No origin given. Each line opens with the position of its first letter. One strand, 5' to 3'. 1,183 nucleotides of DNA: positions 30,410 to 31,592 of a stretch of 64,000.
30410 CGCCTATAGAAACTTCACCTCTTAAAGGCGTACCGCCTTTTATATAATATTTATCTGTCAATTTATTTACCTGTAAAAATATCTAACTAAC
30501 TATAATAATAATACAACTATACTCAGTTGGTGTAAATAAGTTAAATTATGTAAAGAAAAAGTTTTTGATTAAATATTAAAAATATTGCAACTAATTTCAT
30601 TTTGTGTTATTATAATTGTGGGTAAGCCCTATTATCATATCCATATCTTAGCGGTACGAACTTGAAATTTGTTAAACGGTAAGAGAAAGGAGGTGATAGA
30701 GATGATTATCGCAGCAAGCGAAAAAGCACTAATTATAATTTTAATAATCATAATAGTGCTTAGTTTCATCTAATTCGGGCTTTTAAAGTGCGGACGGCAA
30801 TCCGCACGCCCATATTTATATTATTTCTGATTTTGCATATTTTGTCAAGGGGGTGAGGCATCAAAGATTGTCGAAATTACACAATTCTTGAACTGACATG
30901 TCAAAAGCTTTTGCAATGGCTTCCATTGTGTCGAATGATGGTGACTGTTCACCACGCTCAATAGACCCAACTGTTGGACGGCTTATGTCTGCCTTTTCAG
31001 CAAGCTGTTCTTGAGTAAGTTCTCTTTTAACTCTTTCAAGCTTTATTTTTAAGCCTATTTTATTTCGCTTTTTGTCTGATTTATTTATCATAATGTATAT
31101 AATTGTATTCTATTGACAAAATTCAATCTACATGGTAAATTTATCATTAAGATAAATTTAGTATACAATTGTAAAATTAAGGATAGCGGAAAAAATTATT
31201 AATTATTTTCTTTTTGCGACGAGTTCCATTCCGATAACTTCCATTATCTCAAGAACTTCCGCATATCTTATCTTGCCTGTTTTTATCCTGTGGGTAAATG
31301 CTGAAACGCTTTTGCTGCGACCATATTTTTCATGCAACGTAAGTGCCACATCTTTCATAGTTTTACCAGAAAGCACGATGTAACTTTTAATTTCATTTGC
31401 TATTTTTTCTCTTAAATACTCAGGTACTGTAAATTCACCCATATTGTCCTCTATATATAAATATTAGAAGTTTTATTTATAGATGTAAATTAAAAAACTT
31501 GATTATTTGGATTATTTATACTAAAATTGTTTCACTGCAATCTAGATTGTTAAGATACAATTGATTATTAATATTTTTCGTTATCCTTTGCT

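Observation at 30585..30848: Unannotated type I toxin-antitoxin-like module 1 (23 aa hydrophobic peptide plus cis-antisense sRNA)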

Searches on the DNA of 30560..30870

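Call 49: search_rna_families(source=window, start=30560, end=30870, threshold=evalue, max_evalue=10)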
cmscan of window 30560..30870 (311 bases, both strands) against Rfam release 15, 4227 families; matches with E-value up to 10: 8.
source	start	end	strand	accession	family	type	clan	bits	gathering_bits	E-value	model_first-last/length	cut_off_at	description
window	30697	30769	-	RF02722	sca_ncR27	Gene; snRNA; snoRNA; scaRNA;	-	22.4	91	0.035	1-83/83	no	Small Cajal body specific RNA ncR27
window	30724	30775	-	RF02618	SSRC34_2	Gene; sRNA;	-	20.2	48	0.48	19-70/125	no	Streptococcus sRNA 34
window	30713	30789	-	RF02425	SpF01_sRNA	Gene; sRNA;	-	18.5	55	4.8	1-80/80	no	Streptococcus sRNA SpF01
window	30635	30787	+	RF02414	rli60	Gene; sRNA;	-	17.7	60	7.1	1-191/191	no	Listeria sRNA rli60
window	30717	30848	-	RF00113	SIB_RNA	Gene; antitoxin;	-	17.4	56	0.41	1-147/147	no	Short Intergenic Abundant RNA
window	30624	30782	-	RF01291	SNORD97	Gene; snRNA; snoRNA; CD-box;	-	16.5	45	1.9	1-142/142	no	Small nucleolar RNA SNORD97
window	30783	30845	-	RF01666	rox2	Cis-reg;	-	16.2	55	4.7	1-71/71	no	Drosophila rox2 ncRNA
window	30698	30740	+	RF02574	Ricks_sRNA10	Gene; sRNA;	-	11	97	5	233-278/352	no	Rickettsia sRNA 10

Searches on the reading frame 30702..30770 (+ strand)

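Call 48: search_protein_families(library=pfam, proteins=[window:30702-30770:+], max_evalue=10)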
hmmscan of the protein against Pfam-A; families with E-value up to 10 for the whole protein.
seq(23 aa): 0 families

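Call 50: search_protein_families(library=ncbifam, proteins=[window:30702-30770:+], max_evalue=10)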
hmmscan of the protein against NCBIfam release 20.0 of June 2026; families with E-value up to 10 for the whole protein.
seq(23 aa): 1 family
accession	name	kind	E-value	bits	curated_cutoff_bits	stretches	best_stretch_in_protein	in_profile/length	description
NF002402.0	PRK01470.1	equivalog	1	9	71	1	6-20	4-18/53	twin arginine translocase protein A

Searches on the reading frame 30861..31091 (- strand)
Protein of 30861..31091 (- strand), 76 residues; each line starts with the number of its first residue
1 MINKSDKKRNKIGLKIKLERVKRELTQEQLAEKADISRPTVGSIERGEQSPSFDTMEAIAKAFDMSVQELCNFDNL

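Call 57: search_protein_families(library=pfam, proteins=[window:30861-31091:-], max_evalue=0.01)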
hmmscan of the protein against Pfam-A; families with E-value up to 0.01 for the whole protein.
window:30861-31091:- (76 aa): 8 families
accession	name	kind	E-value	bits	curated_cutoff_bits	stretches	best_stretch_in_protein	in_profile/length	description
PF01381.28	HTH_3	-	1.5e-17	63.8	23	1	16-70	1-55/55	Helix-turn-helix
PF13560.12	HTH_31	-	4.8e-11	43.2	27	1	13-69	3-60/64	Helix-turn-helix domain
PF13443.12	HTH_26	-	2.5e-10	40.9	22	1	21-73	7-60/63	Cro/C1-type HTH DNA-binding domain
PF12844.13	HTH_19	-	2.7e-06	27.6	30.2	1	15-70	3-58/64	Helix-turn-helix domain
PF13744.12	HTH_37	-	0.00021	21.5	27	1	10-67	17-75/80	Helix-turn-helix domain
PF04545.22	Sigma70_r4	-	0.00033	20.5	24.1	1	22-46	18-42/50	Sigma-70, region 4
PF12802.13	MarR_2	-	0.0023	18.5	27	0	21-42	17-38/61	MarR family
PF01476.26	LysM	-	0.0059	17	20.9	0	54-72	7-25/43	LysM domain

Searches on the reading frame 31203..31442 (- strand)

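Call 57: search_protein_families(library=pfam, proteins=[window:31203-31442:-], max_evalue=0.01)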
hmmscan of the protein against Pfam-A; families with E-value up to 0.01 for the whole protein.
window:31203-31442:- (79 aa): 2 families
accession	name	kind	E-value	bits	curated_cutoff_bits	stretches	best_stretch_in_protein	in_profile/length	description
PF20075.5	DUF6471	-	0.0022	18.3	26.8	1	11-73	2-63/65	Domain of unknown function (DUF6471)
PF14420.11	Clr5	-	0.0067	17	22.3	0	15-54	9-48/54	Clr5 domain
